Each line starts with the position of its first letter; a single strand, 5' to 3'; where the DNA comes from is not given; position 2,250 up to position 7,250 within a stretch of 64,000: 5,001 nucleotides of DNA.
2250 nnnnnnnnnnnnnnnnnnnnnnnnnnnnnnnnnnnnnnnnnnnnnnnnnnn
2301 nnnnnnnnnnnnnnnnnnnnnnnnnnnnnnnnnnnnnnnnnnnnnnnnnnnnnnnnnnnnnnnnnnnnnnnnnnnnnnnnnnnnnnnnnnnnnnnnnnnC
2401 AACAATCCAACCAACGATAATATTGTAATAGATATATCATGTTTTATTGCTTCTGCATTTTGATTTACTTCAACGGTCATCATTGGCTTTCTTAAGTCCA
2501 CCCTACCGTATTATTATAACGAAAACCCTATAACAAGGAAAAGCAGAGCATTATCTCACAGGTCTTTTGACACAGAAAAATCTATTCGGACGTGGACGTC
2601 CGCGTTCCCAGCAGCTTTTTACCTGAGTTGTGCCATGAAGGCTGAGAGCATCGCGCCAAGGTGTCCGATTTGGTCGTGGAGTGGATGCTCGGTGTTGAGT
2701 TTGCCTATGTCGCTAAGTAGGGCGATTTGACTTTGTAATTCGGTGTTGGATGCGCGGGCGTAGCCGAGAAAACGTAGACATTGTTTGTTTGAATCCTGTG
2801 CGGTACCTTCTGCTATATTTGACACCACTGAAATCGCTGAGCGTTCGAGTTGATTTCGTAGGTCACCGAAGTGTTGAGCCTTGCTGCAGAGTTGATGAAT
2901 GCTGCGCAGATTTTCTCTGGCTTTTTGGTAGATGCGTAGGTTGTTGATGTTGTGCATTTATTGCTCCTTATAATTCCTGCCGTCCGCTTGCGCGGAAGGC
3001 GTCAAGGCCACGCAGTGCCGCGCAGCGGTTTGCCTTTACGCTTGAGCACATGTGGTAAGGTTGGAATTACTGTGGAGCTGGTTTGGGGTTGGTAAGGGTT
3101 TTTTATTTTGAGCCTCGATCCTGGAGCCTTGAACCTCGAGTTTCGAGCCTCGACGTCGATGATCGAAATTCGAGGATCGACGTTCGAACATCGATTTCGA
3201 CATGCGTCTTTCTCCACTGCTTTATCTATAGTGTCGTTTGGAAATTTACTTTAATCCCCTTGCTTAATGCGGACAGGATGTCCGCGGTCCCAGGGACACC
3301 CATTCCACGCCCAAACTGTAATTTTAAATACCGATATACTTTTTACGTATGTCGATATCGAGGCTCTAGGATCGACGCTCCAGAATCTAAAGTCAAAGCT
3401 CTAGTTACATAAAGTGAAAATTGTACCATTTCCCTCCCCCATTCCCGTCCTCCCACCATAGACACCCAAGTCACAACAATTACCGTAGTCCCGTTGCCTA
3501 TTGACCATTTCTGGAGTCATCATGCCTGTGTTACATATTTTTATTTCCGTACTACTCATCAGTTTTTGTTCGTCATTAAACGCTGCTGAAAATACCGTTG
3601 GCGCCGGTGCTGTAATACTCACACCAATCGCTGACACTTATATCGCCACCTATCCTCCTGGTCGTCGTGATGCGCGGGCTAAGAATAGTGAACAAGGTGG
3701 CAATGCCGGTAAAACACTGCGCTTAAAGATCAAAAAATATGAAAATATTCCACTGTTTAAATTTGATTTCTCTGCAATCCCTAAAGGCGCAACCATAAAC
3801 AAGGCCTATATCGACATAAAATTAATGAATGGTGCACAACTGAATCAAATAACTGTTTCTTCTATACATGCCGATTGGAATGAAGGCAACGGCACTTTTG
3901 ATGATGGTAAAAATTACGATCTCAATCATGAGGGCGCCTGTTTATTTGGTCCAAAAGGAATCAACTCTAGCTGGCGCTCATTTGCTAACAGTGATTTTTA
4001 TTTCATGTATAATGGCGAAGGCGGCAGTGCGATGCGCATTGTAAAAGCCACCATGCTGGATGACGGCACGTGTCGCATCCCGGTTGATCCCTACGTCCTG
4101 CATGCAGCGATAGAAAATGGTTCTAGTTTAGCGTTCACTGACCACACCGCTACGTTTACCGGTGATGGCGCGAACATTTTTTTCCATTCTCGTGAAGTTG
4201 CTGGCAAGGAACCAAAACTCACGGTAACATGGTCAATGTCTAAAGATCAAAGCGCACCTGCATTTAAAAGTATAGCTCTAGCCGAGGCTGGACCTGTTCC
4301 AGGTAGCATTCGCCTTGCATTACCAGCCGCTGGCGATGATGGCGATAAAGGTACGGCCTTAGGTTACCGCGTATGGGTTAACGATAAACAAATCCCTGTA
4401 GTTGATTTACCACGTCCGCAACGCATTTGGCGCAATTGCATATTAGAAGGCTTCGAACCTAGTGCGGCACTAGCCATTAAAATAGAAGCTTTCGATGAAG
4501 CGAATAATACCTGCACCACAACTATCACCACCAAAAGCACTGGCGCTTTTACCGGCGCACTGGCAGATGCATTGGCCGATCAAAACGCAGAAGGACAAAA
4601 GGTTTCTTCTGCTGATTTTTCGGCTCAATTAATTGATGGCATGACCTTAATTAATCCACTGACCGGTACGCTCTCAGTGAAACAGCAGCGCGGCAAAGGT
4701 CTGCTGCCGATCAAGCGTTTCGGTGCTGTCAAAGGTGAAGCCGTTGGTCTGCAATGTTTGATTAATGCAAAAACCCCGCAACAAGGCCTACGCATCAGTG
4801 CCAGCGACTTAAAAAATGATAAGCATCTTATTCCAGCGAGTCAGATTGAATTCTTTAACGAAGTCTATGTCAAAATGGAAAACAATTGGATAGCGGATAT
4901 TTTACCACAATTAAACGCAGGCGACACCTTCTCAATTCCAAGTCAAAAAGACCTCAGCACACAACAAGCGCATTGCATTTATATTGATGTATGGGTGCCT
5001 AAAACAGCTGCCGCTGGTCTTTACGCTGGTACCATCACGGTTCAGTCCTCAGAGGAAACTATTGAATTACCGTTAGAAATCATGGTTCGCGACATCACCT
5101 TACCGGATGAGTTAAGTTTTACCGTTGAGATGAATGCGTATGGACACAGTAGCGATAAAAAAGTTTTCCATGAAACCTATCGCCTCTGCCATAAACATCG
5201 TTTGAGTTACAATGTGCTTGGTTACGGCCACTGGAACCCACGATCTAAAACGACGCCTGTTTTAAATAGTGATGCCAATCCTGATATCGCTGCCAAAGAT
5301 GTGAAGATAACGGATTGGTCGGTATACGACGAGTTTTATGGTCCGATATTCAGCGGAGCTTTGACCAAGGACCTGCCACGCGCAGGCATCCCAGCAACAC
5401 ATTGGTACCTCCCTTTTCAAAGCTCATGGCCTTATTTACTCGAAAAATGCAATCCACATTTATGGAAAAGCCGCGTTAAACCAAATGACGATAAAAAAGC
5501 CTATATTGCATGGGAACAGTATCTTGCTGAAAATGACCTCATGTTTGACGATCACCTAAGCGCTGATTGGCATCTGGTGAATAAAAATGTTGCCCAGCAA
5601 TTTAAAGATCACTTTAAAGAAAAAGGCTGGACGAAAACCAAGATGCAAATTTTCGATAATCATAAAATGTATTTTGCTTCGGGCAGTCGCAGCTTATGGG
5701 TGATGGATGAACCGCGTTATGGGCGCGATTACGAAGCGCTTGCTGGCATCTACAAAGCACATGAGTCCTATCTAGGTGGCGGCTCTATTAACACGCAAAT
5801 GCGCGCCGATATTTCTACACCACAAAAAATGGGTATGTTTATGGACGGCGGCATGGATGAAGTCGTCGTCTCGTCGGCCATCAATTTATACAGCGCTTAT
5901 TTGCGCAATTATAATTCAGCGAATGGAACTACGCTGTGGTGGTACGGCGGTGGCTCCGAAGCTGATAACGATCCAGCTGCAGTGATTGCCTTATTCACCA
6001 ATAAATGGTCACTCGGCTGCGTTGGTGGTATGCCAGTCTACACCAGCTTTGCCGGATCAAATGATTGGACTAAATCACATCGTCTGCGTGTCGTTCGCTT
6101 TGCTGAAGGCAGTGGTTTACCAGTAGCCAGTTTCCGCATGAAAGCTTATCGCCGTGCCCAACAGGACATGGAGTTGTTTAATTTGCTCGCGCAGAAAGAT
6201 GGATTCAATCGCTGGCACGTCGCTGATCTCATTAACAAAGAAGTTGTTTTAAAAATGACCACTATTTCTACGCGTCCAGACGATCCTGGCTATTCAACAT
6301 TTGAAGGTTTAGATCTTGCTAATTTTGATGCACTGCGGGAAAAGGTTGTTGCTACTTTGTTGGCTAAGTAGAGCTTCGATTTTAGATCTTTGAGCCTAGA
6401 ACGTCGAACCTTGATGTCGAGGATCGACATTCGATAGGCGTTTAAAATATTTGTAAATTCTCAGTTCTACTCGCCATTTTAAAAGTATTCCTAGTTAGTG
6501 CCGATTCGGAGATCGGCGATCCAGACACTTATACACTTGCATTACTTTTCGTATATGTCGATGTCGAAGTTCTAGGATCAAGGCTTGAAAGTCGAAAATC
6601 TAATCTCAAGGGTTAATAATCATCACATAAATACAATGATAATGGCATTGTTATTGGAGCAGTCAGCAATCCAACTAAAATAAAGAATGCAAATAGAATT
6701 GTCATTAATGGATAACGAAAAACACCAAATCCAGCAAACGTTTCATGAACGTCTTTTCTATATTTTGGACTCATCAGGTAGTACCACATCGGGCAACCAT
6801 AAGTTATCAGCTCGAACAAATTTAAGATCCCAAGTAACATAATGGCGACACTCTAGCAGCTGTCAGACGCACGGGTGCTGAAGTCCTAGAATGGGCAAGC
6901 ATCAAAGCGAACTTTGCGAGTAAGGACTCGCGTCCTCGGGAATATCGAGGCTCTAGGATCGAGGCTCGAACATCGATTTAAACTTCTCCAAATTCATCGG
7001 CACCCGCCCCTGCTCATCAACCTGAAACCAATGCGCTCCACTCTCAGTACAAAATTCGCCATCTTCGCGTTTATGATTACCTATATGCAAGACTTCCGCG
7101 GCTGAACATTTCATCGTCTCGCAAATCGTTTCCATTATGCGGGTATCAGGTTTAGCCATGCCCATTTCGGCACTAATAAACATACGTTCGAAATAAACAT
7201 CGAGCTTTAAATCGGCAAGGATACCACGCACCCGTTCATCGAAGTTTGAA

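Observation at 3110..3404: Inverted arrays of 7-bp TNGA units around a hairpin: a MITE-like element of a type I cannot place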

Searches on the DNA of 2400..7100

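Call 10: search_rna_families(source=window, start=2400, end=7100, threshold=evalue, max_evalue=5)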
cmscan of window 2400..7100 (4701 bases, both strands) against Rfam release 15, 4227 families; matches with E-value up to 5: 2.
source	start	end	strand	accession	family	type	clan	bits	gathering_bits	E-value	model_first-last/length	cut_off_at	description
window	5716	5888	+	RF03532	SQ2397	Cis-reg;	-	19.8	100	3.3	1-243/243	no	Cis-regulator of HTH transcription factor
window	4440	4504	-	RF00778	MIR473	Gene; miRNA;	-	19.1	52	1.8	1-84/84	no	MIR473 microRNA precursor family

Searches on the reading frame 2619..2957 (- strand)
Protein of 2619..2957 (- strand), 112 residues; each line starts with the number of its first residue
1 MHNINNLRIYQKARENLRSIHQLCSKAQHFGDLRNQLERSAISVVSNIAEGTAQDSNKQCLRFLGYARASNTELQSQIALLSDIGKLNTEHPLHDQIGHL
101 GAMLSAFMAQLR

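Call 17: find_encoding_contigs(protein=window:2619-2957:-, flank=10000, max_places=10)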
Protein window:2619-2957:- (112 aa): 1 contig read that carries it; 1 place shown.
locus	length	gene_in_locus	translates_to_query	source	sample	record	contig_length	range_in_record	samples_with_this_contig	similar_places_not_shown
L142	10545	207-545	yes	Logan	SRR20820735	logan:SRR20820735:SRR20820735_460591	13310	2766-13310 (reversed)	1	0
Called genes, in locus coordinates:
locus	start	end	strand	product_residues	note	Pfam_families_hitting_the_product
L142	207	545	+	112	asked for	PF05635:23S_rRNA_IVP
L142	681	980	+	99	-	-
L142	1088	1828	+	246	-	-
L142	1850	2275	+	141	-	PF25191:DUF7832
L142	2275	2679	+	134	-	PF00293:NUDIX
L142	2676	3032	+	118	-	-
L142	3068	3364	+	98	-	-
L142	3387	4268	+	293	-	PF01073:3Beta_HSD (weak), PF01370:Epimerase, PF05368:NmrA, PF13460:NAD_binding_10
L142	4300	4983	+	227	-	PF13606:Ank_3 (faint), PF12796:Ank_2, PF24521:Ank_KRIT1 (faint), PF13637:Ank_4, PF12796:Ank_2, PF00023:Ank (weak), PF13857:Ank_5 (weak)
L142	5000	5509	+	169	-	-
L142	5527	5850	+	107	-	-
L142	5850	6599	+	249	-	PF00023:Ank (faint), PF13606:Ank_3 (faint), PF13857:Ank_5, PF12796:Ank_2, PF13637:Ank_4, PF13857:Ank_5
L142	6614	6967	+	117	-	-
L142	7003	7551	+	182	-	-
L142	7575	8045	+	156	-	PF13451:zf_Tbcl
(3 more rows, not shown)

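Call 19: search_protein_families(library=pfam, proteins=[window:2619-2957:-])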
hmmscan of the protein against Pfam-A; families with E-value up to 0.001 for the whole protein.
window:2619-2957:- (112 aa): 1 family
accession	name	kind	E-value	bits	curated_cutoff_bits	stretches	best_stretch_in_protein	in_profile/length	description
PF05635.17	23S_rRNA_IVP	-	6.6e-22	78.2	33.8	1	6-105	2-105/106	23S rRNA-intervening sequence protein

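Call 31: find_homologous_proteins(query=window:2619-2957:-, max_evalue=0.00001)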
Query window:2619-2957:- (112 aa): 39 proteins with E <= 0.00001 among 44 candidates.
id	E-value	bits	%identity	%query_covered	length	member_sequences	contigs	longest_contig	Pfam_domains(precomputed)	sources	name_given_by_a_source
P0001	7.9e-66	237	100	100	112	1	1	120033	PF05635.18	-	-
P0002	1.5e-52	194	82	100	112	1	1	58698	PF05635.18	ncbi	-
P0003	1.6e-51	191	81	100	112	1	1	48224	PF05635.18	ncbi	-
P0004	9.7e-34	134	59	99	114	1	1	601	PF05635.18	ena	-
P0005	2.5e-30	123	58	99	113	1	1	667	PF05635.18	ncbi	-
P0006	7.2e-30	121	57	99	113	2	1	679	PF05635.18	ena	-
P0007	1.8e-28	117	51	99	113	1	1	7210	PF05635.18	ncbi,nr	ncbi:MAG: four helix bundle protein [Planctomycetes bacterium]|nr:four helix bundle protein [Plancto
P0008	3.7e-27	113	54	100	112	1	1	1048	PF05635.18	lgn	-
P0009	4.1e-27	112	51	96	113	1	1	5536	PF05635.18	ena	-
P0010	4.2e-27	112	52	99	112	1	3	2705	PF05635.18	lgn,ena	-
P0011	5.2e-27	112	48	100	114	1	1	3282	PF05635.18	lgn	-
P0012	3.6e-26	109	49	100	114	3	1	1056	PF05635.18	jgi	jgi:four helix bundle protein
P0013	7.6e-26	108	51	96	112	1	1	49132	PF05635.18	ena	-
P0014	1.5e-25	107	49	100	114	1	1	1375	PF05635.18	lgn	-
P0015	2.8e-25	107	62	80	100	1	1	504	PF05635.18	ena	-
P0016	7.5e-25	105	53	94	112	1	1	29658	PF05635.18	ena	-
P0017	1.3e-24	104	50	99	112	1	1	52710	PF05635.18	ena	-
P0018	2.4e-24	104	47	99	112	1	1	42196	PF05635.18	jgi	jgi:four helix bundle protein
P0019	2.8e-24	103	50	96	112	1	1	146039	PF05635.18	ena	-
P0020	8.3e-24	102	49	99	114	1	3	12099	PF05635.18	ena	-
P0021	2.0e-23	101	48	96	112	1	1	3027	PF05635.18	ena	-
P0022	3.2e-23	100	48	98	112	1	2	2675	PF05635.18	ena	-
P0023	3.4e-23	100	46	100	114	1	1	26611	PF05635.18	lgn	-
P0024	5.1e-23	99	48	96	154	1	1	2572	PF05635.18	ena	-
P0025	6.2e-23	99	49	99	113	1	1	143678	PF05635.18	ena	-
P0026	9.6e-23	98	50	99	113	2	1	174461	PF05635.18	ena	-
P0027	8.6e-22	95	49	93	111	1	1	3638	PF05635.18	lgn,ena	-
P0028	1.2e-21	95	49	93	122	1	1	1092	PF05635.18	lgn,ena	-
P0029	2.9e-21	94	45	100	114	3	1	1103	PF05635.18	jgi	jgi:four helix bundle protein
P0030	5.0e-21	93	49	99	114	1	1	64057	PF05635.18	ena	-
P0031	4.6e-20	90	49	94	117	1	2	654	PF05635.18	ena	-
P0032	2.3e-9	56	39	97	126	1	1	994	PF22296.3,PF05635.18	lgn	-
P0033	4.4e-9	55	36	96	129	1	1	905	PF22296.3,PF05635.18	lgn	-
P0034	2.5e-8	52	40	79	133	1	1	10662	PF22296.3,PF05635.18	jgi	jgi:four helix bundle protein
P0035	6.0e-8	51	37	81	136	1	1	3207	PF05635.18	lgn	-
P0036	4.9e-7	48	32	99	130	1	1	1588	PF05635.18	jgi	-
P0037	5.2e-7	48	42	74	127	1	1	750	PF05635.18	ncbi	-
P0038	1.7e-6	46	44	68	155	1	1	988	PF22296.3,PF05635.18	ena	-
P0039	6.2e-6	45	43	68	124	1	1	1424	PF05635.18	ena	-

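Call 32: find_encoding_contigs(protein=P0002, flank=4000, max_places=5)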
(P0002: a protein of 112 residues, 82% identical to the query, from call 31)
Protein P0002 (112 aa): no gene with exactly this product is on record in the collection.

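Call 33: find_encoding_contigs(protein=P0003, flank=4000, max_places=5)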
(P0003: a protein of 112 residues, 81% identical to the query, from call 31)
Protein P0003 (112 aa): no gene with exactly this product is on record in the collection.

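Call 35: find_related_loci(query=A2, collection=genome_contigs, flank=2000)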
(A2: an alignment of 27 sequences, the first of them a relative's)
Query A2 (112 aa) in genome_contigs; peptide patterns used: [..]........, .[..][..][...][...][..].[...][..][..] (x = any residue, [..] = any of these).
112 stretches matched a pattern; 59 encode a relative of the query (tblastn E <= 1e-3); 59 distinct loci.
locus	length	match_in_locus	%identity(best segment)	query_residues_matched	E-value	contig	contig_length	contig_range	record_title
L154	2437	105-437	49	1-111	3e-31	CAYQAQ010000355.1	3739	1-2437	MAG TPA_asm: uncultured candidatus Brocadiaceae bacterium isolate SRP072547_co1_333 genome assembly, contig: NODE_59832_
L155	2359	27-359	46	1-111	4e-31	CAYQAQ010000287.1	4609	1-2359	MAG TPA_asm: uncultured candidatus Brocadiaceae bacterium isolate SRP072547_co1_333 genome assembly, contig: NODE_43642_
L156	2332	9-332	48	4-111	1e-30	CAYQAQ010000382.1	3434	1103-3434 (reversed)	MAG TPA_asm: uncultured candidatus Brocadiaceae bacterium isolate SRP072547_co1_333 genome assembly, contig: NODE_68018_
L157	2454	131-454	50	1-108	1e-29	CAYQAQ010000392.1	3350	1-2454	MAG TPA_asm: uncultured candidatus Brocadiaceae bacterium isolate SRP072547_co1_333 genome assembly, contig: NODE_70593_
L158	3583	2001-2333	44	1-111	6e-30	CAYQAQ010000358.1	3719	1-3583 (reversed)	MAG TPA_asm: uncultured candidatus Brocadiaceae bacterium isolate SRP072547_co1_333 genome assembly, contig: NODE_60282_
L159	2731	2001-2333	46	1-111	6e-30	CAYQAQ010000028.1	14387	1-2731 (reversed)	MAG TPA_asm: uncultured candidatus Brocadiaceae bacterium isolate SRP072547_co1_333 genome assembly, contig: NODE_7384_l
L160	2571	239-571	45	1-111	1e-29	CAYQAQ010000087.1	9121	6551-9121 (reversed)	MAG TPA_asm: uncultured candidatus Brocadiaceae bacterium isolate SRP072547_co1_333 genome assembly, contig: NODE_15554_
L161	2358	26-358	43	1-111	9e-29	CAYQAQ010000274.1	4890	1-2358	MAG TPA_asm: uncultured candidatus Brocadiaceae bacterium isolate SRP072547_co1_333 genome assembly, contig: NODE_40014_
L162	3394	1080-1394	46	1-105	2e-28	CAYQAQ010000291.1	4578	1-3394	MAG TPA_asm: uncultured candidatus Brocadiaceae bacterium isolate SRP072547_co1_333 genome assembly, contig: NODE_44090_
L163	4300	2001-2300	46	1-100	8e-27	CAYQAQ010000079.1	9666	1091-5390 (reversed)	MAG TPA_asm: uncultured candidatus Brocadiaceae bacterium isolate SRP072547_co1_333 genome assembly, contig: NODE_14183_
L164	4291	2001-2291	46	15-111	4e-26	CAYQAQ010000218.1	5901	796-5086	MAG TPA_asm: uncultured candidatus Brocadiaceae bacterium isolate SRP072547_co1_333 genome assembly, contig: NODE_30132_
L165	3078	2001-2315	43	1-104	2e-23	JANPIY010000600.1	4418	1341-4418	MAG: Planctomycetota bacterium isolate VAR_61_metabat_487_sub VAR_61_k141_2239859, whole genome shotgun sequence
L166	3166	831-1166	39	1-111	2e-19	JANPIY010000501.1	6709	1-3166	MAG: Planctomycetota bacterium isolate VAR_61_metabat_487_sub VAR_61_k141_844090, whole genome shotgun sequence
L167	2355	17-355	36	1-111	3e-18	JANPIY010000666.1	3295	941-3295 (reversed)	MAG: Planctomycetota bacterium isolate VAR_61_metabat_487_sub VAR_61_k141_3480985, whole genome shotgun sequence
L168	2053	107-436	39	4-111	9e-18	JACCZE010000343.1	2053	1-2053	MAG: Planctomycetota bacterium isolate MGR_bin222 SD2897-2912_k127_7257171, whole genome shotgun sequence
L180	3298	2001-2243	38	2-80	7e-13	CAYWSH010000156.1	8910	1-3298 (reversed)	MAG TPA_asm: uncultured Terriglobales bacterium isolate binchicken_co185_67 genome assembly, contig: NODE_14077_length_8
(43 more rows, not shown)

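Call 43: search_protein_families(library=ncbifam, proteins=[window:2619-2957:-], max_evalue=0.01)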
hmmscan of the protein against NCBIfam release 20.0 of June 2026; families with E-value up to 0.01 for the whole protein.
window:2619-2957:- (112 aa): 4 families
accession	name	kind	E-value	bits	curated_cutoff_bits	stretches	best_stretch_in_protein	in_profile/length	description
NF008912.0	PRK12275.1-6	subfamily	1.1e-22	80.2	124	1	3-110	2-110/117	hypothetical protein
TIGR02436.1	TIGR02436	subfamily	4.4e-22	78.3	24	1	9-111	1-108/109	four helix bundle protein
NF008911.0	PRK12275.1-2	subfamily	1.7e-12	47.8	137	1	4-111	4-115/118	hypothetical protein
NF007298.0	PRK09776.1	equivalog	0.0089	13.9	1135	1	33-77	304-348/1111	diguanylate cyclase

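Call 46: find_related_loci(query=A2, collection=metagenome_contigs, flank=2500)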
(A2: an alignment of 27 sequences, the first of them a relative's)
Query A2 (112 aa) in metagenome_contigs; peptide patterns used: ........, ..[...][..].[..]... (x = any residue, [..] = any of these).
600 stretches matched a pattern (row limit reached: there are more); 489 encode a relative of the query (tblastn E <= 1e-3); the best 80 are kept; 80 distinct loci.
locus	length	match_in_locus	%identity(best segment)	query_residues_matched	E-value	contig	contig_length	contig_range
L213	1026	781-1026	45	1-83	3e-19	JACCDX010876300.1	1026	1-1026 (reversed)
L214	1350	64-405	33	2-111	2e-17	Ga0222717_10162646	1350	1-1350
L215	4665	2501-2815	40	1-104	4e-17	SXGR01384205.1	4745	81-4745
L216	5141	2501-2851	30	1-112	1e-16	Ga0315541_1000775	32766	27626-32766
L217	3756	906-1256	30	1-112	1e-16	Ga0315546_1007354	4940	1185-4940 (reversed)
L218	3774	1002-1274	37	1-89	5e-16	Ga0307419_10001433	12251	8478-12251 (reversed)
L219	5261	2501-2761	41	6-90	2e-15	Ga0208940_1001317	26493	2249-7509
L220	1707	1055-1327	44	9-97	1e-15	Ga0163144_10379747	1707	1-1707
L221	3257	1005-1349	34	1-111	1e-15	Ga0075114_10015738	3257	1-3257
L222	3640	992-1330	38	3-111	2e-15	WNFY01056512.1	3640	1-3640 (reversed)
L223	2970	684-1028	34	1-111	2e-15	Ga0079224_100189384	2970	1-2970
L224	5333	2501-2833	36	1-107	3e-15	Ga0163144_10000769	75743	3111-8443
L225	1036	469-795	36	1-105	2e-15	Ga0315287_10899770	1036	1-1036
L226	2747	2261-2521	44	1-85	3e-15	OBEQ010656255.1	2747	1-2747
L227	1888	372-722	33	1-110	3e-15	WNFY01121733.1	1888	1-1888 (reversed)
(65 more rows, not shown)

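Call 65: search_solved_structures(query=A2, max_evalue=0.001)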
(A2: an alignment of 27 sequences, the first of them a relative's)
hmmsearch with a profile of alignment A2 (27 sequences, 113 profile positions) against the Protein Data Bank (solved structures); distinct sequences matched with E-value up to 0.001: 1.
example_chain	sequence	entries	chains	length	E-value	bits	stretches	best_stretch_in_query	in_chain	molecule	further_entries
2gsc_A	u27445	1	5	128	5.9e-19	71.6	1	20-112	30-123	Putative uncharacterized protein XCC0516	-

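Call 66: search_protein_families(library=padloc, proteins=[window:2619-2957:-], max_evalue=0.01)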
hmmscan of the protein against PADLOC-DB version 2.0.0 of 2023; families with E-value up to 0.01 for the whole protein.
window:2619-2957:- (112 aa): 0 families

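Call 72: find_encoding_contigs(protein=P0004, flank=1500, max_places=4)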
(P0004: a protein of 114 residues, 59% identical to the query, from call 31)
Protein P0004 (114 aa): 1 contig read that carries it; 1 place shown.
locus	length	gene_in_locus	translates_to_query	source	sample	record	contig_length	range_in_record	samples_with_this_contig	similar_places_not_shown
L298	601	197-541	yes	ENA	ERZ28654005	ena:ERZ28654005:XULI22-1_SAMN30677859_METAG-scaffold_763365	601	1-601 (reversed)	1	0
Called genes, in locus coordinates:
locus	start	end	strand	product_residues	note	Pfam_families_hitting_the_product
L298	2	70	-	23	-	?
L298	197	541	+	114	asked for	PF05635:23S_rRNA_IVP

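Call 73: find_encoding_contigs(protein=P0009, flank=1500, max_places=4)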
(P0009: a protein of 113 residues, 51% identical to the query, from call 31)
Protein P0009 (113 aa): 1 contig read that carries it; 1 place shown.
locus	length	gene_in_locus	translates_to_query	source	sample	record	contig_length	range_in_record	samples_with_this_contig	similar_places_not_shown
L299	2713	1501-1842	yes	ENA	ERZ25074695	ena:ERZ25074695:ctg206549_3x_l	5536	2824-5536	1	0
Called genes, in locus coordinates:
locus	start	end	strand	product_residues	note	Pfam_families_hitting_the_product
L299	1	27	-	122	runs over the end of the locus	-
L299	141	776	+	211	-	PF01243:PNPOx_N, PF10590:PNP_phzG_C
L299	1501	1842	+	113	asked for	PF05635:23S_rRNA_IVP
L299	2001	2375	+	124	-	PF20383:DUF6678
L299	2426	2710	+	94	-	-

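Call 76: find_encoding_contigs(protein=P0006, flank=1500, max_places=4)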
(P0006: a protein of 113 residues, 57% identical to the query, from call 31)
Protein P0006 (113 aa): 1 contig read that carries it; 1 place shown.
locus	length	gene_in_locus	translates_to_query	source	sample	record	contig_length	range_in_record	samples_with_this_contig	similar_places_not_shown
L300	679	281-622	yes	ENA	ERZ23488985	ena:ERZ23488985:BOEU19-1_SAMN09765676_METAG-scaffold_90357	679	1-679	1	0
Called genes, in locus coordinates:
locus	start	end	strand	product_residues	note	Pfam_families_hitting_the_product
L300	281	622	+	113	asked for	PF05635:23S_rRNA_IVP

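Call 77: find_encoding_contigs(protein=P0010, flank=1500, max_places=4)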
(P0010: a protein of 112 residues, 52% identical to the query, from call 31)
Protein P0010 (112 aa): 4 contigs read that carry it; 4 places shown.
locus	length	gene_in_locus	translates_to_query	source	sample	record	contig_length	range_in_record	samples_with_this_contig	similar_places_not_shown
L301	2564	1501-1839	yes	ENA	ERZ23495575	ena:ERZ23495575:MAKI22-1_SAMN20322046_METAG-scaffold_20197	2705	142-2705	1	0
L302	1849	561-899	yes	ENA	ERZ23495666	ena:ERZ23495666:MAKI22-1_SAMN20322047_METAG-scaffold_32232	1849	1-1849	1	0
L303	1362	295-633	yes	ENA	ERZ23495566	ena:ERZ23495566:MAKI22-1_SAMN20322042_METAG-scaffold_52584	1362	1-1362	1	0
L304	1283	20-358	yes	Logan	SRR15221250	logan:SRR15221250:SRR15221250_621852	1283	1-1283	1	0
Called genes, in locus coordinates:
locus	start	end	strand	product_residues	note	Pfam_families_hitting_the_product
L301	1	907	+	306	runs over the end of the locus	PF01745:IPT, PF01715:IPPT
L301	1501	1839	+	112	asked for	PF05635:23S_rRNA_IVP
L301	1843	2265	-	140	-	-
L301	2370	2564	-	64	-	?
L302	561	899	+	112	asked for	PF05635:23S_rRNA_IVP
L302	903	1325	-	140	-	-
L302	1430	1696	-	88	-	-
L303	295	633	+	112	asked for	PF05635:23S_rRNA_IVP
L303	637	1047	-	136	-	-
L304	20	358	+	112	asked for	PF05635:23S_rRNA_IVP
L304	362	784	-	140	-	-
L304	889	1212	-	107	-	-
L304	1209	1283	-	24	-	?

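Call 85: search_protein_families(library=pfam, proteins=[L180:912-1955:+, L180:1995-2372:+, L180:2414-3298:+], max_evalue=0.001)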
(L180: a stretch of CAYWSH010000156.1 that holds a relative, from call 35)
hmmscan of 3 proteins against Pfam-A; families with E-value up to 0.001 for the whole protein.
L180:912-1955:+ (347 aa): 1 family
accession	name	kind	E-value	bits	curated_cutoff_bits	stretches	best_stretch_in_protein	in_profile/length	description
PF00231.24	ATP-synt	-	4.4e-95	319.1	39.9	1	5-347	3-285/285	ATP synthase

L180:1995-2372:+ (125 aa): 2 families
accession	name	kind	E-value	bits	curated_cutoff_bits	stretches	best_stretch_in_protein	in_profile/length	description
PF05635.17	23S_rRNA_IVP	-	7.8e-38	129.4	33.8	1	6-110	1-105/106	23S rRNA-intervening sequence protein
PF22296.2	bAvd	-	3e-05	24.9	40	1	8-115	1-106/107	bAvd-like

L180:2414-3298:+ (295 aa): 0 families
